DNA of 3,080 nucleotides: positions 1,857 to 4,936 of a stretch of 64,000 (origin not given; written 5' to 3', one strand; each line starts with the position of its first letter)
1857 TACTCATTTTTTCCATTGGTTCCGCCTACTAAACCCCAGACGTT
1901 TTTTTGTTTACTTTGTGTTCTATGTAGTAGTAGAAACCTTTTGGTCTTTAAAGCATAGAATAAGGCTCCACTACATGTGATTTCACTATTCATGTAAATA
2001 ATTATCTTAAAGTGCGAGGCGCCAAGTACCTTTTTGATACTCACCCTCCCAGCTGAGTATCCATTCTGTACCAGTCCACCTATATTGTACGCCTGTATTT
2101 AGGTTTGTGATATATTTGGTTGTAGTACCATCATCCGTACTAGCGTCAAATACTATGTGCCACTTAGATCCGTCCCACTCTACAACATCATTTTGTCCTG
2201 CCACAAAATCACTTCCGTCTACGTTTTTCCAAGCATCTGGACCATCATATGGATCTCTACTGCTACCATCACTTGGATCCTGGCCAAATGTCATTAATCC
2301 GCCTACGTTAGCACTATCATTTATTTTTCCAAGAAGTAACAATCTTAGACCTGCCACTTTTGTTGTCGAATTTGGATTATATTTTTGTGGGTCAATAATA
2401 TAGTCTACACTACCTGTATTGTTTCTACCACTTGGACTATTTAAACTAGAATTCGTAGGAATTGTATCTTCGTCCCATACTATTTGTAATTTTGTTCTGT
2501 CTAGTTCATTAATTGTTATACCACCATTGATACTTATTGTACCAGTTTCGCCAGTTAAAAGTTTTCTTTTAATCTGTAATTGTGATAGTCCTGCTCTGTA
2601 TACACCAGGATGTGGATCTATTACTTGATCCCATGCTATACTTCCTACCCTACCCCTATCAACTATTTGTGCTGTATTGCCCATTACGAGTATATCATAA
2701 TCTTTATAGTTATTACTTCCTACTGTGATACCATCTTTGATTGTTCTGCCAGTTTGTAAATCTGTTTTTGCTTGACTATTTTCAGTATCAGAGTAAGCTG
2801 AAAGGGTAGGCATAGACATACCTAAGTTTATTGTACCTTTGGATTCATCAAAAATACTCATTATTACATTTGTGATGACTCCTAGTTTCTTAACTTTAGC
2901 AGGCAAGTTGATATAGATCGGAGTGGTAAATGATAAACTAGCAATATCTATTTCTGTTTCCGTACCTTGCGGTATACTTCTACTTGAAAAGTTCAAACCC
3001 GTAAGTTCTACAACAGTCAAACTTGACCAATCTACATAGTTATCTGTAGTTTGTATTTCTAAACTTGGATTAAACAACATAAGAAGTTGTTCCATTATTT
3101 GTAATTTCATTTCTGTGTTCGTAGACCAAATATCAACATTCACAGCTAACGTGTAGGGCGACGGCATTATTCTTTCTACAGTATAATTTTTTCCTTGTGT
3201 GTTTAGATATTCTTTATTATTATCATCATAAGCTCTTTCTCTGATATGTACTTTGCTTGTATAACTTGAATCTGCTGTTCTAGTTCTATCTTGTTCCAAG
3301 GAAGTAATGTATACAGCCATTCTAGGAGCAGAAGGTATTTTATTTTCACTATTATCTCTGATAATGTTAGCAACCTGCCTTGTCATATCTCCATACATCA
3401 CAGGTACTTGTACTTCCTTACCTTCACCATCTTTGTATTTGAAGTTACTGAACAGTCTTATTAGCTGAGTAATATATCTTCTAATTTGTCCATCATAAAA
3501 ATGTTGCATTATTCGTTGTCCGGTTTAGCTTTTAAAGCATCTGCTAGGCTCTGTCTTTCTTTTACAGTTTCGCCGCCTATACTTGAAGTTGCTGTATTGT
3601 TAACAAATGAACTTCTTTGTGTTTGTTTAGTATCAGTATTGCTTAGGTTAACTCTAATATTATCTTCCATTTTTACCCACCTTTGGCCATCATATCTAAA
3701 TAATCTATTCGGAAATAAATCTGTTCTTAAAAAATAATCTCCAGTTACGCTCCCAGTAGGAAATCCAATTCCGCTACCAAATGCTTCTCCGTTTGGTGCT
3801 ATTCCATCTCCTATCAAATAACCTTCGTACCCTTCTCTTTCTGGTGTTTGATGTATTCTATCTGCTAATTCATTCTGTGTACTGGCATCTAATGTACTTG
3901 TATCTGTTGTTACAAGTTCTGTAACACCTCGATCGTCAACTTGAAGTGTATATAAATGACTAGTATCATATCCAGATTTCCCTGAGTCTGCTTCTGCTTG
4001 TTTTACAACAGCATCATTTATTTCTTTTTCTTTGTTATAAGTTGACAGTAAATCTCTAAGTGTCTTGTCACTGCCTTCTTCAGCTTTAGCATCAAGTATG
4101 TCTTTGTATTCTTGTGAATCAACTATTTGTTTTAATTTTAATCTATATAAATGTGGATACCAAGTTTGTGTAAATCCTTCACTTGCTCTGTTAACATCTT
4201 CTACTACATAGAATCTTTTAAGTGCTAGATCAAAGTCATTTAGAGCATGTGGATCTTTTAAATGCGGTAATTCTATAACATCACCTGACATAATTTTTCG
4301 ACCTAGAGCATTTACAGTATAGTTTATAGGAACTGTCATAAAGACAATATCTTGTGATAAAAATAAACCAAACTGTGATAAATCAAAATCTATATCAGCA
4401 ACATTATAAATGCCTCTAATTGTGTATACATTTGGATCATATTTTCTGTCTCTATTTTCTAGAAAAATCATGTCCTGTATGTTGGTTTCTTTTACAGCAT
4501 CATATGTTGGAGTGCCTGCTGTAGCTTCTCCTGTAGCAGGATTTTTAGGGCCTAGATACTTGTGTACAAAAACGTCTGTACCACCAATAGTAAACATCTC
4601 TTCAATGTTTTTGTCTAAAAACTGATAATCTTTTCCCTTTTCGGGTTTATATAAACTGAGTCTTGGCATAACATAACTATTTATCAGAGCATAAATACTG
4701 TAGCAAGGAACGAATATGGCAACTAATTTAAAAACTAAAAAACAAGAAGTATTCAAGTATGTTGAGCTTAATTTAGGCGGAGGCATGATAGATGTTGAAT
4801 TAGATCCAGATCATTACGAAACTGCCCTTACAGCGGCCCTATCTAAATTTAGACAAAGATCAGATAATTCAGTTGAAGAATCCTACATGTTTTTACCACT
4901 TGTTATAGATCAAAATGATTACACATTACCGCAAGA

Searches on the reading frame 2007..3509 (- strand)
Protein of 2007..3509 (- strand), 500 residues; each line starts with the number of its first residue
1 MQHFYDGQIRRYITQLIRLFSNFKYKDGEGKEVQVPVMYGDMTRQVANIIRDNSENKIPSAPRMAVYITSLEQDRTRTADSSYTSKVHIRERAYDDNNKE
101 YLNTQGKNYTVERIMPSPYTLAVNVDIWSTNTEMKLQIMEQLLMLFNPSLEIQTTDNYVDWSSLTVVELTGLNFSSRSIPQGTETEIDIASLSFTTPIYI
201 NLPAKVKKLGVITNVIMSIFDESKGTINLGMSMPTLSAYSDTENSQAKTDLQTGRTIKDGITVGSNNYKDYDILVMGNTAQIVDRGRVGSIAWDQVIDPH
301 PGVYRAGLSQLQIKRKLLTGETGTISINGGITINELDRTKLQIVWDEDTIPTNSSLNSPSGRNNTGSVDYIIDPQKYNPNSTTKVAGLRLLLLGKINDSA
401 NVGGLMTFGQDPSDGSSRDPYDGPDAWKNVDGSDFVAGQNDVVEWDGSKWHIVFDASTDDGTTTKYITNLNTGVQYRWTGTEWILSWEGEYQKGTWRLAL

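Call 8: search_protein_families(library=phrogs, proteins=[window:2007-3509:-], max_evalue=0.00001)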
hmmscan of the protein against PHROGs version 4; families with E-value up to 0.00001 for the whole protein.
window:2007-3509:- (500 aa): 2 families
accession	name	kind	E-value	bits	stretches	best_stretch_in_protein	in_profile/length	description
phrog_11196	-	tail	7.9e-79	266.7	1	2-350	4-337/441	tail sheath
phrog_227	-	tail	3.8e-22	80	1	2-247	4-241/278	tail sheath stabilizer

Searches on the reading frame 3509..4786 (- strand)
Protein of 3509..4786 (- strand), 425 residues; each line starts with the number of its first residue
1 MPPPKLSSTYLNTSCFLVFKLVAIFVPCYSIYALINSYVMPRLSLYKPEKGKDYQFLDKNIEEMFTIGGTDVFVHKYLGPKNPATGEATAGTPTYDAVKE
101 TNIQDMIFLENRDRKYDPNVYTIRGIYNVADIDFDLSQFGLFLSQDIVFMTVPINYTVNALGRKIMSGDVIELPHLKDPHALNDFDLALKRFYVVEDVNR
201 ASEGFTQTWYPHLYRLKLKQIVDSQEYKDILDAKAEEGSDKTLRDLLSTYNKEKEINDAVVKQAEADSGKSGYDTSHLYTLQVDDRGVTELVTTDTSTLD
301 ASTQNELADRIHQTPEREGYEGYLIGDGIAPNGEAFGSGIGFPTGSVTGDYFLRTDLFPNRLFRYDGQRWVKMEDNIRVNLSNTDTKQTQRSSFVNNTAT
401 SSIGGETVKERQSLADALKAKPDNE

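Call 8: search_protein_families(library=phrogs, proteins=[window:3509-4786:-], max_evalue=0.00001)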
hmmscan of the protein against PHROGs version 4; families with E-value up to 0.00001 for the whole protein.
window:3509-4786:- (425 aa): 1 family
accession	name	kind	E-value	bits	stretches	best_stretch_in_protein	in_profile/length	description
phrog_11591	-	head and packaging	2.8e-87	295.1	2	42-287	2-259/497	virion structural protein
